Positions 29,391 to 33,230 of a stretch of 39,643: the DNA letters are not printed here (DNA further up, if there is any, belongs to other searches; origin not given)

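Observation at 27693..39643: Divergent ~12-kb cluster of giant secreted proteins sharing CBM9-like and jelly-roll modules: candidate undescribed cell-surface glycan-processing system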

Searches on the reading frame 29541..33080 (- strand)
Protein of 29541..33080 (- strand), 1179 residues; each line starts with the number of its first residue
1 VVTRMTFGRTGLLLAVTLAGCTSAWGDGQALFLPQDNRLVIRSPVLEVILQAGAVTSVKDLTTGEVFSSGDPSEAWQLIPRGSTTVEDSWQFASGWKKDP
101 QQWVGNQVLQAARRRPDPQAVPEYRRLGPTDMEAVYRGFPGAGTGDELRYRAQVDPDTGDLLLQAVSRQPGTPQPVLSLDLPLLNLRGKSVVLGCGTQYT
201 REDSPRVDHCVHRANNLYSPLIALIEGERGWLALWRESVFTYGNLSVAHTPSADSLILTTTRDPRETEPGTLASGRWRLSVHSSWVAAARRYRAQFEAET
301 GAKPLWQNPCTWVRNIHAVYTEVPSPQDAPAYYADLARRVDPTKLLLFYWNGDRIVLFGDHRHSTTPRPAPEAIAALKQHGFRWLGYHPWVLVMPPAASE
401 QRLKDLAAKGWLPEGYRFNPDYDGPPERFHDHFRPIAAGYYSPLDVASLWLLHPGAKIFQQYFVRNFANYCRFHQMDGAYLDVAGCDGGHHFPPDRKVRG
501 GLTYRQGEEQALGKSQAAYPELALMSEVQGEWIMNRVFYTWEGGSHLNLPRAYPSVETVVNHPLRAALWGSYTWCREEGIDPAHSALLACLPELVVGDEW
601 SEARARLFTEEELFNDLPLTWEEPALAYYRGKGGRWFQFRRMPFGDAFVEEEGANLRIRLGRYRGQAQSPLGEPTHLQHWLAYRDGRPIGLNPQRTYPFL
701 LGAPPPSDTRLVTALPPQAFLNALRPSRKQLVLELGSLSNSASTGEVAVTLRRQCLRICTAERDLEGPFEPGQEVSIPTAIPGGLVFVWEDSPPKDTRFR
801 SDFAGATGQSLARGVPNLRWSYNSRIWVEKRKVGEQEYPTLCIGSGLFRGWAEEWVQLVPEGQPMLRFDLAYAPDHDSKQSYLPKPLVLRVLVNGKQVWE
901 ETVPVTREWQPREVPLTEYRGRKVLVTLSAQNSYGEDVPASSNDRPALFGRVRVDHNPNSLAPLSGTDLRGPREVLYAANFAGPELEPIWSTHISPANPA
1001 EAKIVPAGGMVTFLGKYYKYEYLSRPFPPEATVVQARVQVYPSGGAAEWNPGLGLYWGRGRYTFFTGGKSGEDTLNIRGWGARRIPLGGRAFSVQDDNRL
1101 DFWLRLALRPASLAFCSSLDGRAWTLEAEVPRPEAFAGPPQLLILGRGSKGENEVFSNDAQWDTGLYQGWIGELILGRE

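Call 9: search_protein_families(library=pfam, proteins=[window:29541-33080:-], max_evalue=0.1)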
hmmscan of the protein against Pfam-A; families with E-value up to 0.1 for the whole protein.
window:29541-33080:- (1179 aa): 0 families

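Call 10: search_protein_families(library=ncbifam, proteins=[window:29541-33080:-], max_evalue=0.1)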
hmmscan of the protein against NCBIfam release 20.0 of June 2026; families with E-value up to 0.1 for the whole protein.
window:29541-33080:- (1179 aa): 0 families

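Call 11: search_solved_structures(query=window:29541-33080:-, max_evalue=1)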
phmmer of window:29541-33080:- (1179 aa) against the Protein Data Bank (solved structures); distinct sequences matched with E-value up to 1: 0.

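Call 13: find_homologous_proteins(query=window:29541-33080:-, max_evalue=0.001)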
Query window:29541-33080:- (1179 aa): 31 proteins with E <= 0.001 among 8000 candidates.
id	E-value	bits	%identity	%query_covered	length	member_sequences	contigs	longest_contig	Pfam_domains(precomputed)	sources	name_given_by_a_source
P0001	0.0e+0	1422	54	98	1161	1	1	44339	-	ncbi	-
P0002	0.0e+0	1267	48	98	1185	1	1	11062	-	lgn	-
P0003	0.0e+0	1248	48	99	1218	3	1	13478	-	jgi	-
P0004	0.0e+0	1223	48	97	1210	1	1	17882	-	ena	-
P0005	0.0e+0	1152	46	100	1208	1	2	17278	-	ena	-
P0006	0.0e+0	1134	45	99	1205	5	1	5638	-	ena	-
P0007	0.0e+0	1122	45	98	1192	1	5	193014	-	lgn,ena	-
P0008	0.0e+0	1111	45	100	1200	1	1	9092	-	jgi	-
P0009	0.0e+0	1089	43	99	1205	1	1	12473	-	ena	-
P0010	0.0e+0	1042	44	96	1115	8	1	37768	-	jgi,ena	-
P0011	0.0e+0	1040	41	100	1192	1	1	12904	-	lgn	-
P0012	2.4e-298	1011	44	97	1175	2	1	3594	-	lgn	-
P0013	1.4e-297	1008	43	100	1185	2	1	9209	-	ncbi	-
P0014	1.4e-290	985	48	78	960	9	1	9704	-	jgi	jgi:hypothetical protein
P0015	6.3e-287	973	48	80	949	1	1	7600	-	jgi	-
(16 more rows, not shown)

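Call 14: find_encoding_contigs(protein=P0001, flank=10000, max_places=2)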
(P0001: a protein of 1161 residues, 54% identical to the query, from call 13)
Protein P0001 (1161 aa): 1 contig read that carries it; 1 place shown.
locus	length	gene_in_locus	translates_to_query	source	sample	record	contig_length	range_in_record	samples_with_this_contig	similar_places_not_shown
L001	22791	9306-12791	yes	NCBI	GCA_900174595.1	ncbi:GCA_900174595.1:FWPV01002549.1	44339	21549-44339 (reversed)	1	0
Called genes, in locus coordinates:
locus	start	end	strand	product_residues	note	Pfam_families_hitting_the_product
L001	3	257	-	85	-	?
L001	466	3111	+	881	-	PF06439:3keto-disac_hyd (faint), PF13385:Laminin_G_3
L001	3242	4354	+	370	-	PF01408:GFO_IDH_MocA, PF22725:GFO_IDH_MocA_C3 (weak)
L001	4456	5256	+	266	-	PF01261:AP_endonuc_2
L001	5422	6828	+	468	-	PF00884:Sulfatase, PF01663:Phosphodiest (faint), PF16347:SGSH_C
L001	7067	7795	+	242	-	PF13469:Sulfotransfer_3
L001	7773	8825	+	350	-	PF01408:GFO_IDH_MocA, PF22725:GFO_IDH_MocA_C3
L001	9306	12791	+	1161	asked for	-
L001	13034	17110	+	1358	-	PF19543:GH123_N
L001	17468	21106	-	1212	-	-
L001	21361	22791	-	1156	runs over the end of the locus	PF19543:GH123_N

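Call 15: find_encoding_contigs(protein=P0007, flank=10000, max_places=2)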
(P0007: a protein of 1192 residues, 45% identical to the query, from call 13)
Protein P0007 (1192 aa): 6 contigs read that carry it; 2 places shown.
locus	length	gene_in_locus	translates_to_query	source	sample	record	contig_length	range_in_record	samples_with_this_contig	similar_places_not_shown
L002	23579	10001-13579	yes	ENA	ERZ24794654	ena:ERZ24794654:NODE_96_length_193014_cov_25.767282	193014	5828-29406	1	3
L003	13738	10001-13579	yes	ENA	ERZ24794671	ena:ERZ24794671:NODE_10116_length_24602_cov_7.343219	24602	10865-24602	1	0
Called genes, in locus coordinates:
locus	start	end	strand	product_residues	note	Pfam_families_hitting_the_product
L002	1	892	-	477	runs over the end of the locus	PF00884:Sulfatase, PF16347:SGSH_C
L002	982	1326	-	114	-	-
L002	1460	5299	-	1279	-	PF06452:CBM9_1, PF08532:Glyco_hydro_42M (weak)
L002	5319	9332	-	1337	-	PF08532:Glyco_hydro_42M (weak), PF00754:F5_F8_type_C (faint)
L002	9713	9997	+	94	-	-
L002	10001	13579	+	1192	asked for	-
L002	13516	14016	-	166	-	-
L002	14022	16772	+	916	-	-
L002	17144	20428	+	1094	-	PF13385:Laminin_G_3 (faint), PF06452:CBM9_1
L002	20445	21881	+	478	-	PF13385:Laminin_G_3 (weak)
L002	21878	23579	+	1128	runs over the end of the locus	PF13385:Laminin_G_3 (faint), PF06452:CBM9_1 (weak)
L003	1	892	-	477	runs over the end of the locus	PF00884:Sulfatase, PF16347:SGSH_C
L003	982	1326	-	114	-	-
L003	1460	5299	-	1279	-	PF06452:CBM9_1, PF08532:Glyco_hydro_42M (weak)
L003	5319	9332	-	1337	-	PF08532:Glyco_hydro_42M (weak), PF00754:F5_F8_type_C (faint)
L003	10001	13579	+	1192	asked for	-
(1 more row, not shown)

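Call 23: search_solved_structures(query=A1, max_evalue=10)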
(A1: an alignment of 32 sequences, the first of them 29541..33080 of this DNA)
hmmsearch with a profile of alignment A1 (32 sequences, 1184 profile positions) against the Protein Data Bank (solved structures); distinct sequences matched with E-value up to 10: 12.
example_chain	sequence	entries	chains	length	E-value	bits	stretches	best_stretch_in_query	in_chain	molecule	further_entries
2exh_A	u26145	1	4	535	6.3e-06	27.3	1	971-1119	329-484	beta-D-xylosidase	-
2exi_A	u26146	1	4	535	6.3e-06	27.3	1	971-1119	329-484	beta-D-xylosidase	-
2exj_A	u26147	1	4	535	6.3e-06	27.3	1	971-1119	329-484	beta-D-xylosidase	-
2exk_A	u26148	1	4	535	6.3e-06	27.3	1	971-1119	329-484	beta-D-xylosidase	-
7k1r_A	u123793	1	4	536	9.6e-06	26.7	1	964-1120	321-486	Beta xylosidase GH43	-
8uws_C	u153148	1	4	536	1.1e-05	26.5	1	964-1120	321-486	Beta-xylosidase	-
1y7b_A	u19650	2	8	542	0.00017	22.5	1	972-1120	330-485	Beta-xylosidase, family 43 glycosyl hydrolase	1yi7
3c2u_A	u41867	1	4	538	0.0033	18.3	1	973-1120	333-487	Xylosidase/arabinosidase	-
8op0_A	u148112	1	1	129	0.14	12.8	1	47-145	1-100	VHH Z70 mutant 20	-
8opi_A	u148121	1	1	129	0.15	12.8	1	47-145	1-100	VHH Z70 mutant 1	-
8pii_A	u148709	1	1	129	0.15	12.8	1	47-145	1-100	VHH Z70 Mutant 3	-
3o12_A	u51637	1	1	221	0.81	10.4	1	1082-1122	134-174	Uncharacterized protein YJL217W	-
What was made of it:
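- ConA-like domain: 6e-6 to the GH43 xylosidase C-terminal domain (call 23).
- Tried and rejected: Only the ConA-like tail matched, to the GH43 C-terminal domain (call 23).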

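Call 24: search_protein_families(library=pfam, alignment_id=A1, max_evalue=0.1)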
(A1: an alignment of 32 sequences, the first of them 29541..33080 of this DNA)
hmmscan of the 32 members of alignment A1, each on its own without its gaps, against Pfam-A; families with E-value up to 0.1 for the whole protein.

A. member 1, window:29541-33080:- (1179 aa): 0 families

B. families by the number of members that match (of 32 scanned): 10 families
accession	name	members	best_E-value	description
PF17851.8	GH43_C2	5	0.00023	Beta xylosidase C-terminal Concanavalin A-like domain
PF19773.5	DUF6259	2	0.005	Domain of unknown function (DUF6259)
PF13229.12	Beta_helix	1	1.1e-08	Right handed beta helix region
PF13620.12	CarboxypepD_reg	1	2.1e-06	Carboxypeptidase regulatory-like domain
PF00404.24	Dockerin_1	1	9.4e-05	Dockerin type I domain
PF00200.28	Disintegrin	1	0.00012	Disintegrin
PF00963.24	Cohesin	1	0.019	Cohesin domain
PF03413.25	PepSY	1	0.037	Peptidase propeptide and YPEB domain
PF02435.22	Glyco_hydro_68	1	0.041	Levansucrase/Invertase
PF10676.14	gerPA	1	0.071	Spore germination protein gerPA/gerPF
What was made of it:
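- On GH101 / GH129: No Pfam or NCBIfam hit (calls 9, 10, 24).
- On Pfam DUF6259: Two of 32 close homologues hit weakly, best E 0.005 (call 24).
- Closest known: Pfam DUF6259. Same: Two members of the close family match weakly (call 24).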

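Call 40: predict_structure(alignment_id=A1)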
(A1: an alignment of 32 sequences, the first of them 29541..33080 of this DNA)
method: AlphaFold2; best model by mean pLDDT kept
length: 1179 residues; sequences in the alignment: 32
mean_pLDDT: 90.8   pTM: 0.82
mean pLDDT of the five models: 90.8, 90.2, 89.6, 89.2, 88.2
residues with pLDDT >= 90: 906; 70-90: 209; 50-70: 38; < 50: 26
segments of 3 or more residues with pLDDT < 50: 1-9, 11-13, 19-27, 876-879
pLDDT, mean of each block of 10 residues (from residue 1): 40 50 50 94 97 97 94 92 93 91 91 91 94 93 90 95 96 90 97 97 94 88 97 95 95 97 90 96 97 96 95 97 94 97 96 94 93 96 96 96 96 96 95 97 94 97 97 97 93 93 96 97 96 95 78 71 96 91 94 94 97 96 97 96 97 94 96 94 93 96 74 93 94 93 93 92 92 93 95 71 85 91 88 88 93 93 92 61 76 96 85 95 95 84 84 87 89 93 90 91 92 92 94 96 84 92 92 91 90 85 96 96 95 92 89 66 85 94
secondary structure, 60 per line:
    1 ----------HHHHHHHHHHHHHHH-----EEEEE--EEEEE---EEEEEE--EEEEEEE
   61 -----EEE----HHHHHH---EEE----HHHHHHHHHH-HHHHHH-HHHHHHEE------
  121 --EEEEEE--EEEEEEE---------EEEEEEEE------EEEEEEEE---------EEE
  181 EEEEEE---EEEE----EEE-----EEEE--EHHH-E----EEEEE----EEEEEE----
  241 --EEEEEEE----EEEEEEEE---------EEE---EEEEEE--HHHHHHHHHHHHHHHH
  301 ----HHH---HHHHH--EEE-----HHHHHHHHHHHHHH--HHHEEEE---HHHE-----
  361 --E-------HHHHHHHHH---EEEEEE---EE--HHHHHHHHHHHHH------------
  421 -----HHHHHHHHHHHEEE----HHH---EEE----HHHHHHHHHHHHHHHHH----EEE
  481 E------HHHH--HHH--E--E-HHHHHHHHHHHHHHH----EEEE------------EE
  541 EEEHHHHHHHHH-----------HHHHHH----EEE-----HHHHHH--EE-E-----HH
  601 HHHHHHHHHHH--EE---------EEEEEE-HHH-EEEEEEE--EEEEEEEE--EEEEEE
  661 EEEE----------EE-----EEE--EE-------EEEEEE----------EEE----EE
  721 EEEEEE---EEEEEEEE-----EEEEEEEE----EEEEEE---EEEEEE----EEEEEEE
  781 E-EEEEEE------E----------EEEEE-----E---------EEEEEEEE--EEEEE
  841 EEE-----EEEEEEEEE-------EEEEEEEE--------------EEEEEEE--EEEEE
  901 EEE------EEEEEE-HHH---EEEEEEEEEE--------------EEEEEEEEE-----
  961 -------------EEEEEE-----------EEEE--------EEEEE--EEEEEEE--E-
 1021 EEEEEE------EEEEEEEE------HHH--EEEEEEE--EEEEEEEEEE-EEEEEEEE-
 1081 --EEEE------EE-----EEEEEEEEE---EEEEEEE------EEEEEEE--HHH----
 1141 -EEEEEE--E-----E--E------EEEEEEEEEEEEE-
elements in order (helices of 4 or more, strands of 3 or more residues): H11-25 E31-35 E38-42 E46-51 E54-60 E66-68 H73-78 E82-84 H89-98 H100-105 H107-112 E123-128 E131-137 E147-154 E161-168 E178-186 E190-193 E198-200 E206-209 E222-226 E231-236 E243-249 E254-261 E271-273 E277-282 H285-300 H311-315 E318-320 H326-339 E345-348 H371-379 E383-388 H396-408 H426-436 E437-439 E450-452 H457-473 E478-481 H488-491 H504-518 E523-526 E539-543 H544-552 H564-569 E574-576 H582-587 H599-611 E625-630 E636-642 E645-652 E655-664 E682-684 E696-701 E712-714 E719-726 E730-737 E743-750 E755-760 E764-769 E774-781 E783-788 E806-810 E826-833 E836-843 E849-857 E865-872 E887-893 E896-903 E910-915 E923-932 E947-955 E974-979 E991-994 E1003-1007 E1010-1016 E1021-1026 E1033-1040 E1052-1058 E1061-1070 E1072-1079 E1083-1086 E1100-1108 E1112-1118 E1125-1131 E1142-1147 E1166-1178
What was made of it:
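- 29541..33080 (-): 1179-aa lipoprotein. A predicted alpha-glycosidase-like enzyme from a rare branch of the DUF6259 superfamily. Domains: N-terminal beta-sandwich (aa 30-282), (beta/alpha)8 barrel (aa 285-611), beta-sandwich stack (aa 625-960), ConA-like domain (aa 970-1179). AlphaFold pLDDT 90.8 (call 40).
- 31500..31637 (-): Segment bounded by the codons of D482 (31635-31637) and E527 (31500-31502), the candidate nucleophile and acid/base. They sit at the C-terminal ends of consecutive barrel strands 478-481 and 523-526. Strand positions (call 40).
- On GH101 / GH129: Model pLDDT 90.8 (call 40).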
